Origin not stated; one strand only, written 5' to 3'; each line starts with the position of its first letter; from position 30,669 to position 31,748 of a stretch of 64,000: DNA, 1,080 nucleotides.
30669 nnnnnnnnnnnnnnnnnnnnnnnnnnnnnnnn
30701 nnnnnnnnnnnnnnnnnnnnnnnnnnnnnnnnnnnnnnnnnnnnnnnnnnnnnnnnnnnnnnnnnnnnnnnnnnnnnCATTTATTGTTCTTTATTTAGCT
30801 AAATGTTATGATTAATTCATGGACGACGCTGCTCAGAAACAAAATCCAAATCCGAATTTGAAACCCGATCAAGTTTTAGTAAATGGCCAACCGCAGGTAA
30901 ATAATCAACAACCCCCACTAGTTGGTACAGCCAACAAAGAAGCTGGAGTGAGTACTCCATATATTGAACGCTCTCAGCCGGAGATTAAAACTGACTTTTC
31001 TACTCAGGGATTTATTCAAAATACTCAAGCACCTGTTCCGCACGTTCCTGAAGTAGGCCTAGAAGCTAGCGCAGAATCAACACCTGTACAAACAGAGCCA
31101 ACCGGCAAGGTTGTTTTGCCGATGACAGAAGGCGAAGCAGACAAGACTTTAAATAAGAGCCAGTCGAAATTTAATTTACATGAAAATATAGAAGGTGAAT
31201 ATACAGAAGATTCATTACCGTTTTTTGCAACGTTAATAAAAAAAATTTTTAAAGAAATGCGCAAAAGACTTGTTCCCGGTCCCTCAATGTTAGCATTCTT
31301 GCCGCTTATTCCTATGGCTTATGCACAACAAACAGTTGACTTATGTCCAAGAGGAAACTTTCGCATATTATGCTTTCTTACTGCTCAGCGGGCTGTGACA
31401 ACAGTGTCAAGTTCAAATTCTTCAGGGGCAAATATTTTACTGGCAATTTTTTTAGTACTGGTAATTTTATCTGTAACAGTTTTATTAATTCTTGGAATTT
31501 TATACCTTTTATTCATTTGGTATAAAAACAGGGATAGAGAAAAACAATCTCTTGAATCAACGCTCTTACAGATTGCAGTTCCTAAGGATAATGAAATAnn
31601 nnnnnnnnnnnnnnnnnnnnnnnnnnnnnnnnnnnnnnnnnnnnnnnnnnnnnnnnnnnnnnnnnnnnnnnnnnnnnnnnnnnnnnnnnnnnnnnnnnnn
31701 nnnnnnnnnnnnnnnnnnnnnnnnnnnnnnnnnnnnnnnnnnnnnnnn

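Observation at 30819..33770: Lone 983-aa membrane-anchored FtsK/HerA/VirD4-like ATPase with Q/P-rich extracytoplasmic N-terminus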

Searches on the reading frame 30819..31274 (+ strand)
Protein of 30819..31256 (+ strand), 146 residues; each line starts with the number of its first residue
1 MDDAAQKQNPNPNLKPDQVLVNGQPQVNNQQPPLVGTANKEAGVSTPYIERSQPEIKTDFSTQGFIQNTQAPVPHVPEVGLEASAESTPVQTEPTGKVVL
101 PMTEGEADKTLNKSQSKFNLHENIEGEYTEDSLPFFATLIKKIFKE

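Call 21: search_protein_families(library=pfam, proteins=[window:30819-31256:+], max_evalue=0.01)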
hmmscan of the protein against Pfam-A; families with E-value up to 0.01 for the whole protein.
window:30819-31256:+ (146 aa): 0 families

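Call 76: find_homologous_proteins(query=A4, max_evalue=0.001)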
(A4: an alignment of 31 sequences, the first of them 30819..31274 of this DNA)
Query A4 (31 sequences) (152 aa, profile of the alignment): 311 proteins with E <= 0.001 among 8000 candidates; the best 120 are listed.
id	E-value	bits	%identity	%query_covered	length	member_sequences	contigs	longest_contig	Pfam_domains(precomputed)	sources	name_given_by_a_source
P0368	8.0e-30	122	44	100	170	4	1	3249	-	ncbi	-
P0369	1.5e-27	115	47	99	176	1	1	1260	-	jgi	jgi:alpha-glucosidase (family GH31 glycosyl hydrolase)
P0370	7.0e-27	113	54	84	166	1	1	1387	-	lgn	-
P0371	1.1e-26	112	51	99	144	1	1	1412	-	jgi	jgi:hypothetical protein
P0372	1.6e-26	111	52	99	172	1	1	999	-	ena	-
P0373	5.4e-26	110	48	99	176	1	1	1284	-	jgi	jgi:alpha-glucosidase (family GH31 glycosyl hydrolase)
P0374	5.7e-26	110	44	99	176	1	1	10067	-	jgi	jgi:hypothetical protein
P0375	6.6e-26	109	47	99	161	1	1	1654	-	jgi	jgi:hypothetical protein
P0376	3.3e-24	104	47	99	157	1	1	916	-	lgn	-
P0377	6.1e-23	100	46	78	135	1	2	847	-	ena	-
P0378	7.3e-23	100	43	91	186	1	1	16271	-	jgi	jgi:hypothetical protein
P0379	3.0e-22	98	30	36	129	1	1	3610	-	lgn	-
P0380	2.0e-21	95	40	99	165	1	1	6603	-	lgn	-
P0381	2.8e-21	94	31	58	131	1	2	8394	-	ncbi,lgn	-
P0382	6.5e-21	93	31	32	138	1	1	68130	-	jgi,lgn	jgi:hypothetical protein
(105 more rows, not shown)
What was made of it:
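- The top 120 database hits to the small-protein profile are all stand-alone proteins of 106-190 aa (call 76). The top 120 database hits to the small-protein profile are all stand-alone (call 76).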

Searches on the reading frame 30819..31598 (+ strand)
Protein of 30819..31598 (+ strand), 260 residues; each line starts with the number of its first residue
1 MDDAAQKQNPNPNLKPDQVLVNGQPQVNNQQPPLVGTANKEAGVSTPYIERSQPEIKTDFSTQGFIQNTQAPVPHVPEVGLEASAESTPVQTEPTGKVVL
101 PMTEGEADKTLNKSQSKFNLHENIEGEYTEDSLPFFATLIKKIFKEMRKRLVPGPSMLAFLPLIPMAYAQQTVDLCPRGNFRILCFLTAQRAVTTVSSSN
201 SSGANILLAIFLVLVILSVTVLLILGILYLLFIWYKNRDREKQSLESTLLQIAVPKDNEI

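Call 87: find_related_loci(query=window:30819-31598:+, collection=metagenome_contigs, flank=3000)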
Query window:30819-31598:+ (260 aa) in metagenome_contigs; peptide patterns used: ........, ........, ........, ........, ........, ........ (x = any residue, [..] = any of these).
191 stretches matched a pattern; 1 encode a relative of the query (tblastn E <= 1e-3); 1 distinct loci.
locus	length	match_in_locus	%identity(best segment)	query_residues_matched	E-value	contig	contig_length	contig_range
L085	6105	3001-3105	66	226-260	3e-12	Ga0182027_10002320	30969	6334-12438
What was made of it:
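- Tried and rejected: A protein-based scan with the first 260 residues gave one distant locus (call 87).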
